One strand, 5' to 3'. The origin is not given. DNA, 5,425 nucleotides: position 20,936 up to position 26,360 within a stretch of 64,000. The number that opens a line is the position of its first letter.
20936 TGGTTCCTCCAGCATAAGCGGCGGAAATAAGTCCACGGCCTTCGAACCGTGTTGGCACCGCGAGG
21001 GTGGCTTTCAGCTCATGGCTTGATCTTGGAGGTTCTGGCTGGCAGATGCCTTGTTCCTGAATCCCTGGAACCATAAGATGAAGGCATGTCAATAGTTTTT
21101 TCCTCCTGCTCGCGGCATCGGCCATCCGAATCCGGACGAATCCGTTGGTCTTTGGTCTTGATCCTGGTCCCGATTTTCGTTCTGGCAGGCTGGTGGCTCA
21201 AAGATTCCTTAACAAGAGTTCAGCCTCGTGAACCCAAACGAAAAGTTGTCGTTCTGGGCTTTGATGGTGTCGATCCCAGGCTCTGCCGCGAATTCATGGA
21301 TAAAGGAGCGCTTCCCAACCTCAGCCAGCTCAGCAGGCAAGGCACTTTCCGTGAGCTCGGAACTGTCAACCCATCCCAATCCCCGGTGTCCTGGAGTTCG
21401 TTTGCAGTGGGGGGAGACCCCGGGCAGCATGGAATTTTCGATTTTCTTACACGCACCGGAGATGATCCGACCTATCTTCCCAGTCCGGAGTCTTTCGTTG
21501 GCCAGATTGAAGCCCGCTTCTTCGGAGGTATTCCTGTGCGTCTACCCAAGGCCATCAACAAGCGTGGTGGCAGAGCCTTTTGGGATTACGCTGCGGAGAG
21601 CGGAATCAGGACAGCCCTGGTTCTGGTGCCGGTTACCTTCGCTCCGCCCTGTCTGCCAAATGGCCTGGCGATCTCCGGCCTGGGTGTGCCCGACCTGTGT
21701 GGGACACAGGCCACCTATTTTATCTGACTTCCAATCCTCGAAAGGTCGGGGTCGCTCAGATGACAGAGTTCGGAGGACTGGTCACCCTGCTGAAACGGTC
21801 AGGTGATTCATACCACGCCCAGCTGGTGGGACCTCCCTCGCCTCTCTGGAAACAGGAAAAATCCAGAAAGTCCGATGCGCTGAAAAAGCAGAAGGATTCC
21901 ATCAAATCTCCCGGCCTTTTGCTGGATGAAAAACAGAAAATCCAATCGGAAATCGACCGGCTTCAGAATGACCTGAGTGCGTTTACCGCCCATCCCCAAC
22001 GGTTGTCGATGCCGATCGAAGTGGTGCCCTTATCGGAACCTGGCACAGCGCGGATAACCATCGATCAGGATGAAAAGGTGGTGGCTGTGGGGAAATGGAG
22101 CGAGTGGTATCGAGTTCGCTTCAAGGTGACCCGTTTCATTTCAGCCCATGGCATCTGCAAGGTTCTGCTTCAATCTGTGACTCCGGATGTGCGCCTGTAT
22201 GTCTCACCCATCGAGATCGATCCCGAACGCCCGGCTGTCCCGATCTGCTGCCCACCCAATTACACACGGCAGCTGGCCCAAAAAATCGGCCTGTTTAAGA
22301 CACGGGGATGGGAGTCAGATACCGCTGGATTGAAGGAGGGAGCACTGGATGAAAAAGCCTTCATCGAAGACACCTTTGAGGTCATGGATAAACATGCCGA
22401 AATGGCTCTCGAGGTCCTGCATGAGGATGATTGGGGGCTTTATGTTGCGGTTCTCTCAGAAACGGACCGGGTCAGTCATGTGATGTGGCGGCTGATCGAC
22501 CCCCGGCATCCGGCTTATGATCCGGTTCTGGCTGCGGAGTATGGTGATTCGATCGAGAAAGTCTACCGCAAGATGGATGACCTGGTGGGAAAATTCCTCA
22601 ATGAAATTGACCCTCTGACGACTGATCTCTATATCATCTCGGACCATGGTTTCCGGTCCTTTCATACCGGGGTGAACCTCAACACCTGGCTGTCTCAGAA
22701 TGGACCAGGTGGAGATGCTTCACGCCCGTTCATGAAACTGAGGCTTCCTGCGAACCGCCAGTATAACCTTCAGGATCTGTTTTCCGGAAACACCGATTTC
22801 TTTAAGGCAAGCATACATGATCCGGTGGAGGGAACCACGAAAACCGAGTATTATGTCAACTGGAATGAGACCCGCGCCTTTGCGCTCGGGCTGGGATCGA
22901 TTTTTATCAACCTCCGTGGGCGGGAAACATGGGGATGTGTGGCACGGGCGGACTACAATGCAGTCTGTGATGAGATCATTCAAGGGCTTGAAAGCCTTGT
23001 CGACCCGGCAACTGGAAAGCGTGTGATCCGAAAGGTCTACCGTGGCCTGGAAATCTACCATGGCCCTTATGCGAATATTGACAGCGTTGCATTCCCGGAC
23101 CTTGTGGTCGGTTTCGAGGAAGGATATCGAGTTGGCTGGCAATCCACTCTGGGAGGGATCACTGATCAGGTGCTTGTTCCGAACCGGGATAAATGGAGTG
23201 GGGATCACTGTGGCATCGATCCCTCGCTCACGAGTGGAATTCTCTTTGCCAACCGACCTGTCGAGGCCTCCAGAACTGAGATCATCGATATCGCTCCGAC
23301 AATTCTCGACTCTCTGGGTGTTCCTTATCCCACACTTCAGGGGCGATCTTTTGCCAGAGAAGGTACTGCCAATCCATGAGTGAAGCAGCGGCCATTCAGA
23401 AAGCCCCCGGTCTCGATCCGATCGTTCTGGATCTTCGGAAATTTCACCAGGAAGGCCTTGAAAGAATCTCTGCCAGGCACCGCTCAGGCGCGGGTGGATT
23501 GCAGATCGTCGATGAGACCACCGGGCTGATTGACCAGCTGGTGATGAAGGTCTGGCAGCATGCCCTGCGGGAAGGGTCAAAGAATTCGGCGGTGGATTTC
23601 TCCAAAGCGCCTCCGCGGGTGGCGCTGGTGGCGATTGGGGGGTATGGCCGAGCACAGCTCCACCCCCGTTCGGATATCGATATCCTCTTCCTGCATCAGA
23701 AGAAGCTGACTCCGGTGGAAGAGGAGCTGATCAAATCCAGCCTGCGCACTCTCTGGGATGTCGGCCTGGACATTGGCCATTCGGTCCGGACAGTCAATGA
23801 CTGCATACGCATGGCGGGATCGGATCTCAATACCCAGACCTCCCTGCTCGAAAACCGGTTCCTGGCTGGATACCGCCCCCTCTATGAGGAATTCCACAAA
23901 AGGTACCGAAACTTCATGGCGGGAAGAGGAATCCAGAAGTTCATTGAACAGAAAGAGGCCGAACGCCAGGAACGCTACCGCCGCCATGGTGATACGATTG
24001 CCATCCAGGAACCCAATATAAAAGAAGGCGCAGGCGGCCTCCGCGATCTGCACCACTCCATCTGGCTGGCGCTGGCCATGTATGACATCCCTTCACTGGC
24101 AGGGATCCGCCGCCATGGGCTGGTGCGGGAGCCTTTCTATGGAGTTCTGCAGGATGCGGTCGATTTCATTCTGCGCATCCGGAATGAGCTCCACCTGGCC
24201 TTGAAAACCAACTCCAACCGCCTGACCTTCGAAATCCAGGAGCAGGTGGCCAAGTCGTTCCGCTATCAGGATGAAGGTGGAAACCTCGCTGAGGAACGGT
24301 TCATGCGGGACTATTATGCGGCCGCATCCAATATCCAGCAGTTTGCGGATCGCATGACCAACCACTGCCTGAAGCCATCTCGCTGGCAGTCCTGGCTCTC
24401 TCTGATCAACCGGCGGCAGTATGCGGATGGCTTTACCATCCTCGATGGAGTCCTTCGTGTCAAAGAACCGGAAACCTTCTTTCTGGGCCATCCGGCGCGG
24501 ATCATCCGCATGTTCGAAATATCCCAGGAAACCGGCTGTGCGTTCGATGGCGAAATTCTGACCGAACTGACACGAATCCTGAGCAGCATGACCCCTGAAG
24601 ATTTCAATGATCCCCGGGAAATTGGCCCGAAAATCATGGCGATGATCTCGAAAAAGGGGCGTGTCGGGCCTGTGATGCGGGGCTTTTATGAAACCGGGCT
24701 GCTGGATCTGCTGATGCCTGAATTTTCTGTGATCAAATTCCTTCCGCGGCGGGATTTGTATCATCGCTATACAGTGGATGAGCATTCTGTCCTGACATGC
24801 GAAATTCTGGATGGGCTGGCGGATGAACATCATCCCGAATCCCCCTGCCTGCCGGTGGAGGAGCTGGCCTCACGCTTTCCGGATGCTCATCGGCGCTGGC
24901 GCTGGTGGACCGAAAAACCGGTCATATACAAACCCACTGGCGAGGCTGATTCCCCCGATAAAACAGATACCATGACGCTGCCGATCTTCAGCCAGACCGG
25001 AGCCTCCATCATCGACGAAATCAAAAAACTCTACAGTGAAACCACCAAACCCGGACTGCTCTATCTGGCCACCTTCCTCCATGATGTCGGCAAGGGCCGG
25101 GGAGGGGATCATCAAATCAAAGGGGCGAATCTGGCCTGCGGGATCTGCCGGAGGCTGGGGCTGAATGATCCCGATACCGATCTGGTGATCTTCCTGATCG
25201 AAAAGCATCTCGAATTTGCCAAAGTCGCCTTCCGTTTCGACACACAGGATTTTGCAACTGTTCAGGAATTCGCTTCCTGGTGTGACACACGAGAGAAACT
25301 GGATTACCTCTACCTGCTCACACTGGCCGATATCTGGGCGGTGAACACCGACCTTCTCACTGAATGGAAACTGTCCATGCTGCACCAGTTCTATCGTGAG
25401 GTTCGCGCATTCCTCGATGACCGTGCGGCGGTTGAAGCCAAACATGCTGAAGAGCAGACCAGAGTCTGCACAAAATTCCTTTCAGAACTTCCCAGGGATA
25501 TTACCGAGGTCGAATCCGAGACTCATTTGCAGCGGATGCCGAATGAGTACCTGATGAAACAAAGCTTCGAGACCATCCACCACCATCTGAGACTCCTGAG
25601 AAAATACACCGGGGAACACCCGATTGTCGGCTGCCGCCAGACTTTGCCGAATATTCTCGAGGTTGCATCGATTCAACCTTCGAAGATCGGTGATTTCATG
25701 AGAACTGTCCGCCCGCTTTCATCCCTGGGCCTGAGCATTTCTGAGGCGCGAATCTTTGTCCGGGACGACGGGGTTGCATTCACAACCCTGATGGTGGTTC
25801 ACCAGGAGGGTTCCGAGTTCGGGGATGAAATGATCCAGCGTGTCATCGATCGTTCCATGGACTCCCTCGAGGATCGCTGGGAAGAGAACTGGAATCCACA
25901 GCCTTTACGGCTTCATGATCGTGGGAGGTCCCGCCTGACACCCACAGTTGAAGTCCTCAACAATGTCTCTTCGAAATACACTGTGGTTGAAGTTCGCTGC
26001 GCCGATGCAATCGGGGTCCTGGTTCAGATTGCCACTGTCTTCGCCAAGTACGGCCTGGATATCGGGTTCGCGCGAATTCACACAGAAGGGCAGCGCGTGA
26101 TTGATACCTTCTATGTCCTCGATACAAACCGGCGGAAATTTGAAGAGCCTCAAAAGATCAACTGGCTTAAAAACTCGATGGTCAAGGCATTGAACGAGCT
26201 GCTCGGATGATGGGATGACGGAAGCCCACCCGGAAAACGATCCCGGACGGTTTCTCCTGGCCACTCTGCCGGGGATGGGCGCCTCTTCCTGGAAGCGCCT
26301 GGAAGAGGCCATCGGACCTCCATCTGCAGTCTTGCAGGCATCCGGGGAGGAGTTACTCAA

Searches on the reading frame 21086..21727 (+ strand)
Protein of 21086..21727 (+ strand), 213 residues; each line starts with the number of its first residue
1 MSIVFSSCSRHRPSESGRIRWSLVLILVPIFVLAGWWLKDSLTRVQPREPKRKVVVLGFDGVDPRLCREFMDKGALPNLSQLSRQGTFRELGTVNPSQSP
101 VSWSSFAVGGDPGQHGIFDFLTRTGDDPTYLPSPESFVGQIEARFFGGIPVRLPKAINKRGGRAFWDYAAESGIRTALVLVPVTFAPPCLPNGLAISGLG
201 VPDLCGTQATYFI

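Call 64: search_protein_families(library=pfam, proteins=[window:21086-21727:+], max_evalue=0.0001)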
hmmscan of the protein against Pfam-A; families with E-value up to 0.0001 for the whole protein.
window:21086-21727:+ (213 aa): 1 family
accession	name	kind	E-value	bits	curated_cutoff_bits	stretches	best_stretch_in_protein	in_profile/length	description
PF01663.27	Phosphodiest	-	6.3e-14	52.8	23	1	54-184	1-112/342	Type I phosphodiesterase / nucleotide pyrophosphatase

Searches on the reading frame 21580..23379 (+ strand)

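Call 64: search_protein_families(library=pfam, proteins=[window:21580-23379:+], max_evalue=0.0001)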
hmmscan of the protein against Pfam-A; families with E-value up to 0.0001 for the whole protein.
window:21580-23379:+ (599 aa): 1 family
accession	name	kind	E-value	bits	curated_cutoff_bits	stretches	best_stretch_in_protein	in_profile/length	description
PF01663.27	Phosphodiest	-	3.9e-16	60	23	1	265-518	148-323/342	Type I phosphodiesterase / nucleotide pyrophosphatase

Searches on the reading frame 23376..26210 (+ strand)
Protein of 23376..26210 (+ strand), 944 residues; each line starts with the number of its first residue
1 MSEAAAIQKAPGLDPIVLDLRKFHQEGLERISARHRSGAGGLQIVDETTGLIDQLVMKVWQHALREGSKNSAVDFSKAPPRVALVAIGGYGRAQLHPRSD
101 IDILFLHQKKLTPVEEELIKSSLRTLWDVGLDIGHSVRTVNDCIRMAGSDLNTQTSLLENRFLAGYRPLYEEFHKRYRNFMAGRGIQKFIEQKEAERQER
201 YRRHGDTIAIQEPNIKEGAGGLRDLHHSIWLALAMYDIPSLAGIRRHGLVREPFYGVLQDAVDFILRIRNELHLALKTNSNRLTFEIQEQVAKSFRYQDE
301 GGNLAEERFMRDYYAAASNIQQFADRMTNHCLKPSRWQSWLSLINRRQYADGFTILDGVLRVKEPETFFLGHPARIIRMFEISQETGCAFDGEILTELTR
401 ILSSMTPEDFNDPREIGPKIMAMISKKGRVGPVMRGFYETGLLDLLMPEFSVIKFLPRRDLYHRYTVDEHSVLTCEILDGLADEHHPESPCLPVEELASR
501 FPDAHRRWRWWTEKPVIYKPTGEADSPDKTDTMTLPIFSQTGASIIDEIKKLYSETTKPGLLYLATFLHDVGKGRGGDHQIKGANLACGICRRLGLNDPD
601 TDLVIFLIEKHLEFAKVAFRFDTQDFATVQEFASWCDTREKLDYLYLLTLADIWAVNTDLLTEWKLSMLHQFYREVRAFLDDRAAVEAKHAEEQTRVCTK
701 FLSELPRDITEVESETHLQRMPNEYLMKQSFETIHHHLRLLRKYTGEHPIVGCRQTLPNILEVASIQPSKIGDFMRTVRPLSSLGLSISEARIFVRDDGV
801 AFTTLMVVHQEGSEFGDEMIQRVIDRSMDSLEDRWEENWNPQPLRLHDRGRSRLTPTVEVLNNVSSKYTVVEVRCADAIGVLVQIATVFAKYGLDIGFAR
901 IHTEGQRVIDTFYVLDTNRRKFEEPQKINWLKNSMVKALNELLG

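Call 17: search_protein_families(library=pfam, proteins=[window:23376-26210:+], max_evalue=0.001)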
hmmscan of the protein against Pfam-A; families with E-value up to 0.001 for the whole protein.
window:23376-26210:+ (944 aa): 6 families
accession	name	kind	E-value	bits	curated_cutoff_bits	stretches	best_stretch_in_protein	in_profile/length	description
PF08335.16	GlnD_UR_UTase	-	2e-32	112.6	21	1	188-326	1-139/141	GlnD PII-uridylyltransferase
PF01842.31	ACT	-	3.5e-08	33.5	27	1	869-919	1-53/66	ACT domain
PF01966.28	HD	-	1.1e-07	32.5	22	1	556-652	21-111/116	HD domain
PF03710.21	GlnE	-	6.3e-07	29.5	24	1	14-111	58-159/252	Glutamate-ammonia ligase adenylyltransferase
PF24931.1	ACT_ACR9_3rd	-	8.7e-07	29.4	27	1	858-939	2-84/98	ACR9-like, ACT-like domain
PF22754.3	bHLH-TF_ACT-like_plant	-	2.9e-06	27.9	27.6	0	866-914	8-55/75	Plant bHLH transcription factor, ACT-like domain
